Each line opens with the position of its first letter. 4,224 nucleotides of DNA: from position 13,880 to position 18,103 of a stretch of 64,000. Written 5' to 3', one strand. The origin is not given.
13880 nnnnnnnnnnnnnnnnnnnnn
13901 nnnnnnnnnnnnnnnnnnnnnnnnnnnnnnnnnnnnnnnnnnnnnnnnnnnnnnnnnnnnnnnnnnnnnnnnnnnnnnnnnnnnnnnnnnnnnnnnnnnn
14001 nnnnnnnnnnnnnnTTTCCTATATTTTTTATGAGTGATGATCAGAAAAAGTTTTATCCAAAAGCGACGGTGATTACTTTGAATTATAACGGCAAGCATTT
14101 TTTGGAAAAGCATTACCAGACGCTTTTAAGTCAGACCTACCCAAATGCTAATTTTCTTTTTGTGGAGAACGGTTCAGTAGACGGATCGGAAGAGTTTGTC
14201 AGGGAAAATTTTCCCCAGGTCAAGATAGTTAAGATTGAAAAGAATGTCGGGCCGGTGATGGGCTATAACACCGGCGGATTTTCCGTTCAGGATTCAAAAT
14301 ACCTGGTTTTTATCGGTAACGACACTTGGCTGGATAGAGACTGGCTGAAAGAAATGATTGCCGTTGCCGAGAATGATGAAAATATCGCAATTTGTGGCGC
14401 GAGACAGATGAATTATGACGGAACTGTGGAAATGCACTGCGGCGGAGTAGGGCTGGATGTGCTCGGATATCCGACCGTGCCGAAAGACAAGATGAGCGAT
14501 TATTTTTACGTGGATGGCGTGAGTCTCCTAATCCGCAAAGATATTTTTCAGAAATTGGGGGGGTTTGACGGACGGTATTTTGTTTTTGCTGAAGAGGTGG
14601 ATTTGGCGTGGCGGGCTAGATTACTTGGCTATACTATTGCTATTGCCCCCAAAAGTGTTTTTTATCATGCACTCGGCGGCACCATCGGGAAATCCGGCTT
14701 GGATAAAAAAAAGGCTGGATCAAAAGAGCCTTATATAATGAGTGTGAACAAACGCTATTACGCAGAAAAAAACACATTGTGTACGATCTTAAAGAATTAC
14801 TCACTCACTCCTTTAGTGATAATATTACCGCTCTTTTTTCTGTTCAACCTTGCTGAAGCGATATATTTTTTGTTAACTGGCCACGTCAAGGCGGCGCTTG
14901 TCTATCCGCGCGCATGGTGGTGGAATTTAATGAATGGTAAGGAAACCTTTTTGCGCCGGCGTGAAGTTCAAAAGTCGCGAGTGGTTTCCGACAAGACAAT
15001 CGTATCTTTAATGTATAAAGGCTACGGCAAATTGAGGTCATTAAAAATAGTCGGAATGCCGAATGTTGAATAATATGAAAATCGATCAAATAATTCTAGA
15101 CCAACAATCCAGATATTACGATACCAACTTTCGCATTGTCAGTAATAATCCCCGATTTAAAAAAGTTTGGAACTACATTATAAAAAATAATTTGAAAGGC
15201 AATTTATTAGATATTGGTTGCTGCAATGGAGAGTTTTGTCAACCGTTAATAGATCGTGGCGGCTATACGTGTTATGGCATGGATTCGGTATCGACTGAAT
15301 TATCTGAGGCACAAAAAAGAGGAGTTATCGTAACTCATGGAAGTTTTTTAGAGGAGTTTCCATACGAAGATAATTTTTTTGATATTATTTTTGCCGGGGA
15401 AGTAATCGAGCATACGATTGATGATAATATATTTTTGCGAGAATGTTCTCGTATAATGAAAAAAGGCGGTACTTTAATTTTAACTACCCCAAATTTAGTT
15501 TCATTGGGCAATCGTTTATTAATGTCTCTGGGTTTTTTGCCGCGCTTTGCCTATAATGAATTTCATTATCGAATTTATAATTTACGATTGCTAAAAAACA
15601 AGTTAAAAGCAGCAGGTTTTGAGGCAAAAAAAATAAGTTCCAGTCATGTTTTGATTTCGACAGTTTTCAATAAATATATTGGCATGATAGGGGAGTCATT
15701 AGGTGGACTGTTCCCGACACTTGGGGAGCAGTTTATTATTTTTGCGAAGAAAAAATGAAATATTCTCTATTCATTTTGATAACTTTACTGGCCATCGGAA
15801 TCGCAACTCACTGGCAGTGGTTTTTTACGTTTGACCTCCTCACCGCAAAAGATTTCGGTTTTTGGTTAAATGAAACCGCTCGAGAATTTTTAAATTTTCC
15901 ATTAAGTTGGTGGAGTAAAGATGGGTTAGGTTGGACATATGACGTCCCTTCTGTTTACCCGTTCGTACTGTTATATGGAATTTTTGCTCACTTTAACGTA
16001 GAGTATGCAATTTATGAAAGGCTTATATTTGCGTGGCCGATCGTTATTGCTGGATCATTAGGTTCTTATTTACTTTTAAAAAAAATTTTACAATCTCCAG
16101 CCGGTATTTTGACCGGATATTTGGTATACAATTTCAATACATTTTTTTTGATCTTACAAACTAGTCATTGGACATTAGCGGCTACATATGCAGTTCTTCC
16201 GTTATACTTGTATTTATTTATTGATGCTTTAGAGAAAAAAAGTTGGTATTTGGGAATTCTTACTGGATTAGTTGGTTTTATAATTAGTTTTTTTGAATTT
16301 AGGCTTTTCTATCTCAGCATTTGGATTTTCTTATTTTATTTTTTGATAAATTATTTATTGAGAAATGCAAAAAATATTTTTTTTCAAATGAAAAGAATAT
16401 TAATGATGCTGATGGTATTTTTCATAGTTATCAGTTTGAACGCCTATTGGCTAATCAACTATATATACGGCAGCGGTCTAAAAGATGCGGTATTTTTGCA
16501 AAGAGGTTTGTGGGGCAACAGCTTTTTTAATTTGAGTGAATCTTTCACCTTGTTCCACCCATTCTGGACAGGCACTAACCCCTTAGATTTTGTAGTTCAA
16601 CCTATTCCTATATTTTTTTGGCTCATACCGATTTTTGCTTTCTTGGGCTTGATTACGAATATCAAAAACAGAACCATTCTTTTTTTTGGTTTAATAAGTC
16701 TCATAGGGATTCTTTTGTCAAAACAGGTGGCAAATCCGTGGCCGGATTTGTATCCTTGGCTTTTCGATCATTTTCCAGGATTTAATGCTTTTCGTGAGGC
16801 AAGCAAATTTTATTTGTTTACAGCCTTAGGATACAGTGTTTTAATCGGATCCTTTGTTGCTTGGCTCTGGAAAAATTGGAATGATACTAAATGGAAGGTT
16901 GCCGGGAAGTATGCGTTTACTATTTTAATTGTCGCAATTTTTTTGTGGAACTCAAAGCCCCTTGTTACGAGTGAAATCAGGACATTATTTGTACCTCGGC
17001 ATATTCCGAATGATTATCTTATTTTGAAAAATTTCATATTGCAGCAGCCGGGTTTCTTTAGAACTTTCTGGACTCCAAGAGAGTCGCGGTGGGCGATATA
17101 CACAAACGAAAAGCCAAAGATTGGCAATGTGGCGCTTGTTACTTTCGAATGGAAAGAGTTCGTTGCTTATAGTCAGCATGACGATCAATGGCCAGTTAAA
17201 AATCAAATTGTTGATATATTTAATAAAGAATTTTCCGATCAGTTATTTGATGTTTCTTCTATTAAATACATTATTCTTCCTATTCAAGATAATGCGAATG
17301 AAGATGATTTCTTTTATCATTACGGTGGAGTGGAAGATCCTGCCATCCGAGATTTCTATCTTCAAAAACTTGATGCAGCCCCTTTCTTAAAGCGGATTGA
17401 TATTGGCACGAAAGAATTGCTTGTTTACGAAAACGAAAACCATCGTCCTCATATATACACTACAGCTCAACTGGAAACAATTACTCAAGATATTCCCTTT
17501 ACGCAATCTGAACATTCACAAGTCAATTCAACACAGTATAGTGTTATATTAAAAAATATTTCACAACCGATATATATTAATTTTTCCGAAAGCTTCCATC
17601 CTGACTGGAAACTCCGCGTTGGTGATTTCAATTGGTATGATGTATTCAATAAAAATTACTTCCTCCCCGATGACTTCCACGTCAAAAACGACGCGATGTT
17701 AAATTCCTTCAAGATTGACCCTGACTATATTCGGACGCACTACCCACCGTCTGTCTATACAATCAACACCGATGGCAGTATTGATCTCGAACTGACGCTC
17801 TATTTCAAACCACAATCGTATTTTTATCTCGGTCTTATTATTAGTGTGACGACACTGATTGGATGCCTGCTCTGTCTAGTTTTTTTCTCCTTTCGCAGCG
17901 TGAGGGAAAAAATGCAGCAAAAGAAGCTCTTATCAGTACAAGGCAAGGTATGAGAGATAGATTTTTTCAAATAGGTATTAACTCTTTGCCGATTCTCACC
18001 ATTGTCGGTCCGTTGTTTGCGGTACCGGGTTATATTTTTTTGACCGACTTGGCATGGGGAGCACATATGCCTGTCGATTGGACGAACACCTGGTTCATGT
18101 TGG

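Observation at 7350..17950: Low-GC gene block inside a GC-rich glycan locus, encoding an unusual activated-polyol or sugar-phosphate decoration pathway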

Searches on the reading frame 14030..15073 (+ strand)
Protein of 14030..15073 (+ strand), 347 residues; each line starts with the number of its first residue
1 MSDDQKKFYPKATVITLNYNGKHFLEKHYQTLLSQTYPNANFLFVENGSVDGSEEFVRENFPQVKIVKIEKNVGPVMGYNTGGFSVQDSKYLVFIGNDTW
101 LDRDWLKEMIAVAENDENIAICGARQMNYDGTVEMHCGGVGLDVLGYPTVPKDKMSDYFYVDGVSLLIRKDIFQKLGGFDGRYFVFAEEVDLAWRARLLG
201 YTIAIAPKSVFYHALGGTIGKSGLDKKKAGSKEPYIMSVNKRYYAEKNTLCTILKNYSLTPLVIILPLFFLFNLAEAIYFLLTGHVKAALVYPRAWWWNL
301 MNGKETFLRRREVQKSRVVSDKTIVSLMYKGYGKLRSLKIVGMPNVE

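Call 4: search_protein_families(library=pfam, proteins=[window:14030-15073:+], max_evalue=0.01)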
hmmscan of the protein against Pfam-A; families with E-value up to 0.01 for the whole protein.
window:14030-15073:+ (347 aa): 5 families
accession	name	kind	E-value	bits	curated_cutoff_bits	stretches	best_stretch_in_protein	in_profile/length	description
PF00535.33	Glycos_transf_2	-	6.4e-19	68.9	23.3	1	13-175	1-166/168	Glycosyl transferase family 2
PF13641.12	Glyco_tranf_2_3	-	6.8e-09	36.5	27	1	12-214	3-212/230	Glycosyltransferase like family 2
PF10111.15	Glyco_tranf_2_2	-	4e-07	30.2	27.3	1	17-210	6-213/276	Glycosyltransferase like family 2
PF13632.12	Glyco_trans_2_3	-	7.5e-06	26.3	27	1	92-220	2-130/198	Glycosyl transferase family group 2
PF13712.12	Glyco_tranf_2_5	-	0.0078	16.4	27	0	64-131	30-100/210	Glycosyltransferase like family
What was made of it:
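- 14030..15073 (+): GT2b, a family-2 glycosyltransferase immediately downstream of the NT. Candidate user of the activated product. PF00535 at E 6e-19 (call 4).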

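Call 5: search_protein_families(library=ncbifam, proteins=[window:14030-15073:+], max_evalue=0.01)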
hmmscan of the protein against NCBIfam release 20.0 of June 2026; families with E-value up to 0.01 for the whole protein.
window:14030-15073:+ (347 aa): 15 families
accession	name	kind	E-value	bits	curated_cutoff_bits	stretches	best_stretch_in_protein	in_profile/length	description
TIGR03937.1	PgaC_IcaA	equivalog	2.5e-16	59.7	422.3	1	5-219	40-256/407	poly-beta-1,6-N-acetyl-D-glucosamine synthase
TIGR03965.1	mycofact_glyco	equivalog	2.6e-13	49.6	280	1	10-213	74-280/467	mycofactocin biosynthesis glycosyltransferase MftF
NF007482.0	PRK10073.1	equivalog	9.2e-12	44.6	423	1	10-128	6-126/334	glycosyltransferase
TIGR01556.1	rhamnosyltran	subfamily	1.3e-11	44.2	200.55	1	28-285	13-265/281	rhamnosyltransferase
NF041875.1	EPS_EpsD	equivalog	7.3e-10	38.7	370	1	14-214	3-207/325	exopolysaccharide biosynthesis glycosyltransferase EpsD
TIGR04283.1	glyco_like_mftF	equivalog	1.3e-09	37.9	182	1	14-210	3-182/221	TIGR04283 family arsenosugar biosynthesis glycosyltransferase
TIGR03111.1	glyc2_xrt_Gpos1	hypoth_equivalog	9.1e-09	34.6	363.95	1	5-121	44-164/439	TIGR03111 family XrtG-associated glycosyltransferase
NF047683.1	TeichurnBiosyTuaG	equivalog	1.8e-08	34.4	400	1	9-132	5-131/252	teichuronic acid biosynthesis protein TuaG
NF041394.1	GtaseAglG_Halo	equivalog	1.9e-06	27.4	440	1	27-180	20-175/304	glucosyl-dolichyl phosphate glucuronosyltransferase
NF038299.1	EPS_HpsN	equivalog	1.6e-05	24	425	1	11-214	2-221/317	hormogonium polysaccharide biosynthesis glycosyltransferase HpsN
NF050050.1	ProtGlycPglI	equivalog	0.00079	18.9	500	1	10-143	2-137/306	GalNAc(5)-diNAcBac-PP-undecaprenol beta-1,3-glucosyltransferase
NF045692.1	OglycostaseCruG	equivalog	0.00082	18.4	600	1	11-203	42-245/386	2'-O-glycosyltransferase CruG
NF038302.1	EPS_HpsE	equivalog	0.0019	17.2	300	1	13-125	4-123/307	hormogonium polysaccharide biosynthesis glycosyltransferase HpsE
NF053739.1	GlytfEpsEBac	equivalog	0.002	17.2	450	1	10-179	1-167/265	glycosyltransferase EpsE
NF050113.1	gal_furan_GlfT1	equivalog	0.0046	16.3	330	0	19-85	8-74/290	galactofuranosyltransferase GlfT1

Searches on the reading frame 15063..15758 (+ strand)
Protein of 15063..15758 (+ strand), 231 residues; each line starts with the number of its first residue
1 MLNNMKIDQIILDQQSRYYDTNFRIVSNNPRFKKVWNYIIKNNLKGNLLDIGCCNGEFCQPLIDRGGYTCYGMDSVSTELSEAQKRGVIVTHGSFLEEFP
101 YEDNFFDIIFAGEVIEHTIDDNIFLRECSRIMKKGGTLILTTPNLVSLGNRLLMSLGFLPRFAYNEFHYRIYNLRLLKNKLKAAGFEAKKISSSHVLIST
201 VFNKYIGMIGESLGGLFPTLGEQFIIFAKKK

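Call 4: search_protein_families(library=pfam, proteins=[window:15063-15758:+], max_evalue=0.01)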
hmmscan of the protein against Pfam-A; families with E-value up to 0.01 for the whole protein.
window:15063-15758:+ (231 aa): 11 families
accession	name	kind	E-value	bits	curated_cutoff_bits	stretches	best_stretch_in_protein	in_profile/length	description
PF08241.18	Methyltransf_11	-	2.6e-18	66.9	21.2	1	49-140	1-95/95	Methyltransferase domain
PF13489.12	Methyltransf_23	-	3.1e-17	63.2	27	1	41-187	19-160/164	Methyltransferase domain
PF13847.12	Methyltransf_31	-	3.2e-12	46.8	27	1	47-144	6-113/145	Methyltransferase domain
PF13649.12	Methyltransf_25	-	3.8e-12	47.2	27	1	49-136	2-97/97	Methyltransferase domain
PF07021.18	MetW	-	5.5e-08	33.1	21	1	47-159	16-127/193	Methionine biosynthesis protein MetW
PF08242.18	Methyltransf_12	-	1.9e-07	32.2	30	1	49-138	1-98/98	Methyltransferase domain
PF03141.22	Methyltransf_29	-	0.00014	21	23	1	38-145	111-222/506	Putative S-adenosyl-L-methionine-dependent methyltransferase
PF08003.17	Methyltransf_9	-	0.00051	19.6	23.8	1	43-196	113-270/315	Protein of unknown function (DUF1698)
PF01209.24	Ubie_methyltran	-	0.0014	18.5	20.1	1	17-139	18-150/233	ubiE/COQ5 methyltransferase family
PF20922.3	Anamorsin_N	-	0.0017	18.5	27.1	1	88-144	34-91/163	Anamorsin, N-terminal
PF01728.25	FtsJ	-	0.0022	18.4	24.1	1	45-100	22-80/181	FtsJ-like methyltransferase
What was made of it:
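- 15063..15758 (+): MT2, a class-I SAM-dependent methyltransferase. Methyltransf_11/23 (call 4).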

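Call 5: search_protein_families(library=ncbifam, proteins=[window:15063-15758:+], max_evalue=0.01)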
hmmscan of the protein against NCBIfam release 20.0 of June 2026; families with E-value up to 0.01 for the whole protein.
window:15063-15758:+ (231 aa): 23 families
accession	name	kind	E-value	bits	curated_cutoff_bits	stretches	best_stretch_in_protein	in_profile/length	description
NF045667.1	MTase_DVU1556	equivalog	1.7e-13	50.5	155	1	46-189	24-163/213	DVU_1556 family methyltransferase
TIGR01983.1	UbiG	equivalog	2.2e-12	46.8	102.95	1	27-144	45-155/228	bifunctional 2-polyprenyl-6-hydroxyphenol methylase/3-demethylubiquinol 3-O-methyltransferase UbiG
NF043040.1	corrin_prot_MT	hypoth_equivalog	1.3e-09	37.8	180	1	11-195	7-205/216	corrinoid protein-associated methyltransferase CpaM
TIGR02081.1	metW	equivalog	4.7e-09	36.1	189.5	1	45-173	14-139/194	methionine biosynthesis protein MetW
TIGR00452.1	TIGR00452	equivalog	7.1e-08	31.6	275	1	44-193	116-269/316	tRNA 5-methoxyuridine(34)/uridine 5-oxyacetic acid(34) synthase CmoB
NF041675.1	sarc_dimgly_tmase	equivalog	9e-08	32.4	550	1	91-144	121-173/278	sarcosine/dimethylglycine N-methyltransferase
NF011650.0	PRK15068.1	equivalog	3.8e-07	29.3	209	1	42-193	119-275/324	tRNA 5-methoxyuridine(34)/uridine 5-oxyacetic acid(34) synthase CmoB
NF047649.1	MTase_UXPK_star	exception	7.2e-07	28.5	460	1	72-146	107-187/283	methyltransferase/UXPK-star double selenoprotein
TIGR01934.1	MenG_MenH_UbiE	subfamily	1.9e-06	27.3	158.35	1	33-140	28-141/223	ubiquinone/menaquinone biosynthesis methyltransferase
TIGR02072.1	BioC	equivalog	2.2e-06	27.6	184.95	1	46-145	36-137/244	malonyl-ACP O-methyltransferase BioC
NF001244.0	PRK00216.1-5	equivalog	1.4e-05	24.5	216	1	11-139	13-152/236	bifunctional demethylmenaquinone methyltransferase/2-methoxy-6-polyprenyl-1,4-benzoquinol methylase UbiE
NF001243.0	PRK00216.1-4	equivalog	3.4e-05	23.3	235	1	75-140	86-151/237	demethylmenaquinone methyltransferase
NF040539.1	AST_met_ArsM_2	exception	3.9e-05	23.6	240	1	31-141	44-164/262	putative arsinothricin biosynthesis methyltransferase ArsM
NF001241.0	PRK00216.1-2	equivalog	0.00011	21.9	327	1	12-141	17-148/231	demethylmenaquinone methyltransferase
TIGR02752.1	MenG_heptapren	equivalog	0.00019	21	419.85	1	76-140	85-149/231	demethylmenaquinone methyltransferase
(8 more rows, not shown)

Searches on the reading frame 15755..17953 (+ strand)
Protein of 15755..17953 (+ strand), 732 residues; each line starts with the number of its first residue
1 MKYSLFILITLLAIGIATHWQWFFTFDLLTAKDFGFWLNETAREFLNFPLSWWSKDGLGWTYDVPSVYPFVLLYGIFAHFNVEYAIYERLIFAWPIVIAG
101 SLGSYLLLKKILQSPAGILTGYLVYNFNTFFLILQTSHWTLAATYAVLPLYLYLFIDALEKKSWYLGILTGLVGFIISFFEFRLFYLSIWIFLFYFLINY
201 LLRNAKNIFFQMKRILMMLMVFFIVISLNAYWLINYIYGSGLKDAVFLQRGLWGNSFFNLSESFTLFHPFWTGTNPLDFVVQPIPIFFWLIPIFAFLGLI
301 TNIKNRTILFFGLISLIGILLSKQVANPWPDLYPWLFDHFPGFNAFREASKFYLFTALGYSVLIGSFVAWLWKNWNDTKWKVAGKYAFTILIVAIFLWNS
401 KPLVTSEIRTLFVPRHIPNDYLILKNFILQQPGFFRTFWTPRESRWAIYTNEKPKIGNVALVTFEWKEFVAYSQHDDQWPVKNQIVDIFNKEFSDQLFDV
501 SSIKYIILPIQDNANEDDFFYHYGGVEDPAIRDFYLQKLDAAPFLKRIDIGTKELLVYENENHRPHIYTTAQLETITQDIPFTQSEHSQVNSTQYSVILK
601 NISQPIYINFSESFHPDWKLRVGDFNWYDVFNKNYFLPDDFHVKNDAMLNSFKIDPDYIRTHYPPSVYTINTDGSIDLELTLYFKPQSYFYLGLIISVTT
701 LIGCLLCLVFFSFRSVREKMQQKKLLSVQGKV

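Call 12: search_protein_families(library=pfam, proteins=[window:15755-17953:+], max_evalue=0.01)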
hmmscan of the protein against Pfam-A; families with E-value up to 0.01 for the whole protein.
window:15755-17953:+ (732 aa): 0 families

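Call 67: search_protein_families(library=pfam, proteins=[window:15755-17953:+], max_evalue=10)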
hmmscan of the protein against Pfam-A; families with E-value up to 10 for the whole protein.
window:15755-17953:+ (732 aa): 1 family
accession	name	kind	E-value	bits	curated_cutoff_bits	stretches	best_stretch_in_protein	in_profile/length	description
PF06305.16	LapA_dom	-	0.031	14.6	28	1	690-725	17-52/64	Lipopolysaccharide assembly protein A domain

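Call 87: search_protein_representatives(protein=window:15755-17953:+)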
Query: 732 residues. Proteins with E-value up to 0.001 (for the whole library): 2975; up to 1e-10: 1720; up to 1e-30: 695. The best 150 are listed.
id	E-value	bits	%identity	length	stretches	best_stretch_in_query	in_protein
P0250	2.3e-206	703.9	46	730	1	6-709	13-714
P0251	4.4e-199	679.8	48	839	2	5-620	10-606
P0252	1.3e-181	622.0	46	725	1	5-716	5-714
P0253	1.4e-181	621.9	46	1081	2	5-573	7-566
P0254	2.9e-180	617.5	44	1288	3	8-641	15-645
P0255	9.9e-178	609.1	44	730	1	11-720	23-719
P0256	2.1e-177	608.1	44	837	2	8-680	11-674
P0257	2.3e-174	598.0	49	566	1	156-709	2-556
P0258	2.9e-174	597.7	44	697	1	6-711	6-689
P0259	3.4e-173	594.1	41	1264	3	9-657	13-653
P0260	5.3e-171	586.9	42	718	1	6-714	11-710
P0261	2.2e-170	584.9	45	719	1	8-707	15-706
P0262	5.8e-168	576.9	42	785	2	8-626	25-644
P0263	1.1e-167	575.9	44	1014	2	8-576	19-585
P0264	4.9e-167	573.8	40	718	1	6-714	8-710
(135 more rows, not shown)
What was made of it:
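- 15755..17953 (+): GT-C fold glycosyltransferase (AftD-like) and last gene of the low-GC block. It has about 11 TM helices, a ~300-aa extracytoplasmic domain and a C-terminal TM anchor. The family has 695 representatives at E<1e-30 (call 87).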

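Call 90: search_protein_families(library=pfam, alignment_id=A5, max_evalue=0.01)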
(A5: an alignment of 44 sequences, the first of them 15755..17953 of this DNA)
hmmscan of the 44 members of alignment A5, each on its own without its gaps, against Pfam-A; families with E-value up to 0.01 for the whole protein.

A. member 1, window:15755-17953:+ (732 aa): 0 families

B. families by the number of members that match (of 44 scanned): 3 families
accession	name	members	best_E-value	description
PF01299.22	Lamp2-like_luminal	1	0.0007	Lysosome-associated membrane glycoprotein 2-like, luminal domains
PF13231.12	PMT_2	1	0.00082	Dolichyl-phosphate-mannose-protein mannosyltransferase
PF10131.15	PTPS_related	1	0.003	6-pyruvoyl-tetrahydropterin synthase related domain; membrane protein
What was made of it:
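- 15755..17953 (+): No Pfam hit (calls 12, 67, 90).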

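Call 100: predict_structure(alignment_id=A5)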
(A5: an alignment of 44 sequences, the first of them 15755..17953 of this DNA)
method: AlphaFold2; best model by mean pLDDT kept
length: 732 residues; sequences in the alignment: 44
mean_pLDDT: 92.4   pTM: 0.89
mean pLDDT of the five models: 92.4, 92.3, 91.7, 90.9, 90.6
residues with pLDDT >= 90: 591; 70-90: 118; 50-70: 21; < 50: 2
segments of 3 or more residues with pLDDT < 50: none
pLDDT, mean of each block of 10 residues (from residue 1): 83 95 92 90 92 92 87 95 95 95 97 96 96 91 96 96 94 96 93 91 73 91 96 86 62 82 94 90 95 98 95 96 91 93 88 96 98 96 97 94 88 92 98 96 94 95 86 59 90 96 98 87 85 96 97 97 97 96 94 96 98 96 94 93 97 98 96 96 96 96 97 93 91 78
secondary structure, 60 per line:
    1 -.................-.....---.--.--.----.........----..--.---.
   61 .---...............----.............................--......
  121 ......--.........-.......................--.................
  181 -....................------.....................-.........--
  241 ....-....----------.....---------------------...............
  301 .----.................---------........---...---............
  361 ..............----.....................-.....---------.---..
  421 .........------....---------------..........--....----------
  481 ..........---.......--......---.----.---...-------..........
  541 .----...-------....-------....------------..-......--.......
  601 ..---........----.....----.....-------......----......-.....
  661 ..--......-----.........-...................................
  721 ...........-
elements in order (helices of 4 or more, strands of 3 or more residues): H2-18 H20-24 H39-47 H65-79 H84-112 H115-126 H129-137 H139-161 H164-180 H182-201 H208-228 H230-238 H241-244 H246-249 H260-264 H286-301 H306-322 H332-339 H349-374 H379-399 H401-405 H419-429 E436-439 E455-457 H458-464 H467-470 H481-490 H494-500 E503-508 H531-541 E546-548 E556-559 E567-570 E586-591 E594-602 E606-613 E618-622 H627-631 E642-644 E649-654 H656-662 E668-670 E676-684 H686-731
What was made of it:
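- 15755..17953 (+): AF2 pLDDT 92.4 (call 100).
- On GT-C glycosyltransferases: AF2 pLDDT 92.4 and pTM 0.89 (call 100).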

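Call 105: fold_search(model_id=the predicted structure, library=pdb)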
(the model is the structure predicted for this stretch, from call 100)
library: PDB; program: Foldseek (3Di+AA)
matches with E <= 10: 161; with E <= 0.001: 18
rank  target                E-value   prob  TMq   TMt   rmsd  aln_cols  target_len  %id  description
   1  6w98_A                3.5e-08  1.00  0.51  0.30   6.5       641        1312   11  Single-Particle Cryo-EM Structure of Arabinofuranosyltransferase AftD from Mycobacteria (released 2020-05-13)
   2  6wby                  9.5e-07  1.00  0.50  0.31   6.4       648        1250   11  Single-Particle Cryo-EM Structure of Arabinofuranosyltransferase AftD from Mycobacteria, Mutant R1389S Class 2 (released 2020-05-13)
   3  8age_A                2.3e-06  1.00  0.46  0.51  10.7       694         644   10  Structure of yeast oligosaccharylransferase complex with acceptor peptide bound (released 2022-12-07)
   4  6c26_A                8.2e-06  1.00  0.43  0.47  12.8       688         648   10  The Cryo-EM structure of a eukaryotic oligosaccharyl transferase complex (released 2018-01-31)
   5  8b6l_I                9.0e-06  1.00  0.42  0.45  11.9       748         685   11  Subtomogram average of the human Sec61-TRAP-OSTA-translocon (released 2022-12-07)
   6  9n9j_I                9.8e-06  1.00  0.39  0.40  12.6       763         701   10  Structure of a GRP94 folding intermediate engaged with a CCDC134- and FKBP11-bound secretory translocon (released 2025-11-19)
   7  6wbx                  1.1e-05  1.00  0.42  0.26  10.9       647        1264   11  Single-Particle Cryo-EM Structure of Arabinofuranosyltransferase AftD from Mycobacteria, Mutant R1389S Class 1 (released 2020-05-13)
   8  7oci_F                1.6e-05  1.00  0.41  0.46  12.1       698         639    9  Cryo-EM structure of yeast Ost6p containing oligosaccharyltransferase complex (released 2022-02-16)
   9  5ogl_A                1.6e-05  1.00  0.41  0.42  22.5       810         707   12  Structure of bacterial oligosaccharyltransferase PglB in complex with an acceptor peptide and an lipid-linked oligosac (released 2017-10-25)
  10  8pn9_A                2.2e-05  1.00  0.40  0.44  11.9       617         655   12  Structure of human oligosaccharyltransferase OST-A complex bound to NGI-1 (released 2024-05-08)
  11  8agc_A                2.4e-05  1.00  0.40  0.41  12.8       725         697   11  Structure of yeast oligosaccharylransferase complex with lipid-linked oligosaccharide and non-acceptor peptide bound (released 2022-12-07)
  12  6s7t_A                2.6e-05  1.00  0.40  0.42  11.6       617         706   11  Cryo-EM structure of human oligosaccharyltransferase complex OST-B (released 2019-12-18)
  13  8agb_A                3.4e-05  1.00  0.42  0.47  12.5       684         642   10  Structure of yeast oligosaccharylransferase complex with lipid-linked oligosaccharide bound (released 2022-12-07)
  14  6s7o_A                6.0e-05  1.00  0.40  0.44  12.7       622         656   11  Cryo-EM structure of human oligosaccharyltransferase complex OST-A (released 2019-12-18)
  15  6ezn_F                9.7e-05  1.00  0.41  0.45  12.8       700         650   10  Cryo-EM structure of the yeast oligosaccharyltransferase (OST) complex (released 2018-01-17)
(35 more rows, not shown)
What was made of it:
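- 15755..17953 (+): The top 26 Foldseek PDB hits are all GT-C: AftD 6W98 at E 3.5e-8 and TM 0.51, then STT3/PglB, ALG12, AftA, ArnT and Emb (call 105).
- On GT-C glycosyltransferases: The top 26 Foldseek PDB hits are all GT-C, with AftD at E 3.5e-8 (call 105).
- GT-C fold of mem1: calls 100, 105.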
